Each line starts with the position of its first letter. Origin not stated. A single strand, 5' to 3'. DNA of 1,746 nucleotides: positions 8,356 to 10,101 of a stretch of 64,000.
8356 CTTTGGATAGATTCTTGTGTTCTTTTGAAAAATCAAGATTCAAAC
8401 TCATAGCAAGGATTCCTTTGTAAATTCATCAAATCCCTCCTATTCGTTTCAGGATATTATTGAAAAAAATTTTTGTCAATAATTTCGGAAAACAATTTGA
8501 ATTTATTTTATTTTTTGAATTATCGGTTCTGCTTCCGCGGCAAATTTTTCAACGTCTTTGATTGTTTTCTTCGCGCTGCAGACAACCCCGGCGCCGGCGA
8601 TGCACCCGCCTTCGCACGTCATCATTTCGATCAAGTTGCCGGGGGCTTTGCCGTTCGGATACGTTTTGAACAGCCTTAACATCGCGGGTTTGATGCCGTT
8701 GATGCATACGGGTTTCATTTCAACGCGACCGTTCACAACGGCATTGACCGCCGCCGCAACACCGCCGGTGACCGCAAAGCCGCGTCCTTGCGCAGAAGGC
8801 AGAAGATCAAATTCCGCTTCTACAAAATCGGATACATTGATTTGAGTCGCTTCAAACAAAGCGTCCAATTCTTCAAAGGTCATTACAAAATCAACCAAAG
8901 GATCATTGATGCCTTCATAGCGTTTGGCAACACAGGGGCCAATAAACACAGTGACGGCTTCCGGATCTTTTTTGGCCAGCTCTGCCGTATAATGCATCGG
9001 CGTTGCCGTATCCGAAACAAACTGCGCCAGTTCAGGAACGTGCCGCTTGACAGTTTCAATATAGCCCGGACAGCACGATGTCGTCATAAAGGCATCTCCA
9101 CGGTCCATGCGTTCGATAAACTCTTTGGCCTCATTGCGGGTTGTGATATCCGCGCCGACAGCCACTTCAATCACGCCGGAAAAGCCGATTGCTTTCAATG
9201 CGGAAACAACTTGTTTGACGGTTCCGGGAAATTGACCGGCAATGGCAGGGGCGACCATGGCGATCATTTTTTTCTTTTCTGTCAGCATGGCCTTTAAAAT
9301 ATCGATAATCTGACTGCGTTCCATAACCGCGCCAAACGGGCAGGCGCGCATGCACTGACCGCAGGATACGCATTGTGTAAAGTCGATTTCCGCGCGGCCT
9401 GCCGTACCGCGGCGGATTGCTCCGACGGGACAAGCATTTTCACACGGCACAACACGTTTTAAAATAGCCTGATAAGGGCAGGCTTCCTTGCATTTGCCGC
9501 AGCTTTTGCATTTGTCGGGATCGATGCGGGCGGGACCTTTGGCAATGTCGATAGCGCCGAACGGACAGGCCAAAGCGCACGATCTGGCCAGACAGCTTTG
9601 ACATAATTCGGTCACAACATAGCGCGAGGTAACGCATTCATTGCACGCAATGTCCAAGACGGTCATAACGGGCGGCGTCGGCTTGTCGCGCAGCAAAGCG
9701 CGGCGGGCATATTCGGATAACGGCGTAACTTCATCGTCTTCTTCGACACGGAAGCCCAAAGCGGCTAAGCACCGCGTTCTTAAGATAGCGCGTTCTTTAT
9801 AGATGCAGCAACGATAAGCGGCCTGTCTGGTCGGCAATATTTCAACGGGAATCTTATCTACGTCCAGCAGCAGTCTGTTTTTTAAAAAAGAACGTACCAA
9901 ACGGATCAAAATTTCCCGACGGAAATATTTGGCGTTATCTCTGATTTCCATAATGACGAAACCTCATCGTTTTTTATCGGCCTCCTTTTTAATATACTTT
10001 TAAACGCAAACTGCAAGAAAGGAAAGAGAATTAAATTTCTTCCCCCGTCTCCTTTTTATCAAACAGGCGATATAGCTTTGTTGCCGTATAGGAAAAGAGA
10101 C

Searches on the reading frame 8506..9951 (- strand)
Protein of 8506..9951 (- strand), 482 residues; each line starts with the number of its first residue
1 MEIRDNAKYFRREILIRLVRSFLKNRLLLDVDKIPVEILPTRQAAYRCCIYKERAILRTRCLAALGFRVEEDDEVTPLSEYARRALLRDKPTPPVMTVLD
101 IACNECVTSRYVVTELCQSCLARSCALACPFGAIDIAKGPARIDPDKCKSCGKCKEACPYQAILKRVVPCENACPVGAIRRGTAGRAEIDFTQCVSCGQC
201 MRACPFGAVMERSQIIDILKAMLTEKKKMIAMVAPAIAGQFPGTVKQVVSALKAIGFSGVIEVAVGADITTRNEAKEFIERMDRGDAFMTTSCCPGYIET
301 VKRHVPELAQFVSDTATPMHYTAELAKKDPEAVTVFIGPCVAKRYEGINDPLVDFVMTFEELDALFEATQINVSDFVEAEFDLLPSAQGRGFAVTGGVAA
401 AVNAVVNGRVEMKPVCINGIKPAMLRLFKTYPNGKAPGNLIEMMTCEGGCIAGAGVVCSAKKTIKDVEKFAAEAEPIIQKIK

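Call 47: search_protein_families(library=pfam, proteins=[window:8506-9951:-], max_evalue=0.0001)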
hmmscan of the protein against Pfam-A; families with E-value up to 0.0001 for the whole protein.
window:8506-9951:- (482 aa): 12 families
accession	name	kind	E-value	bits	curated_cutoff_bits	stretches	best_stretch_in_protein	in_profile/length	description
PF02906.19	Fe_hyd_lg_C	-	1e-58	199.3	22.1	1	227-454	1-245/245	Iron only hydrogenase large subunit, C-terminal domain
PF00037.32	Fer4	-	5.1e-18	64.5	21.1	2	142-163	2-23/24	4Fe-4S binding domain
PF12837.12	Fer4_6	-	1.6e-13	50.3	25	2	141-163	2-24/24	4Fe-4S binding domain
PF12838.12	Fer4_7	-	6.4e-13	49.4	27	2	170-208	8-52/52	4Fe-4S dicluster domain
PF25160.1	LdpA_Fe-S-bd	-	1.4e-09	38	27.6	1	169-214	8-48/49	LdpA Fe-S cluster-binding domain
PF13187.11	Fer4_9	-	2.1e-09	37.7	27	2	117-163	2-52/52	4Fe-4S dicluster domain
PF13237.11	Fer4_10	-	2.4e-09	37.4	25.5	1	114-159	6-53/53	4Fe-4S dicluster domain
PF13484.11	Fer4_16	-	3.3e-08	34.6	30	0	193-217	1-25/66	4Fe-4S double cluster binding domain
PF12797.12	Fer4_2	-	4.4e-07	29.9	24.5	0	142-160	4-22/22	4Fe-4S binding domain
PF13247.11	Fer4_11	-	3.3e-06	27.7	26.2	0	111-163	4-59/100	4Fe-4S dicluster domain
PF12800.12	Fer4_4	-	1.3e-05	25.6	24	0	145-161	1-17/17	4Fe-4S binding domain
PF14697.11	Fer4_21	-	2.1e-05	25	35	0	141-164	1-27/59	4Fe-4S dicluster domain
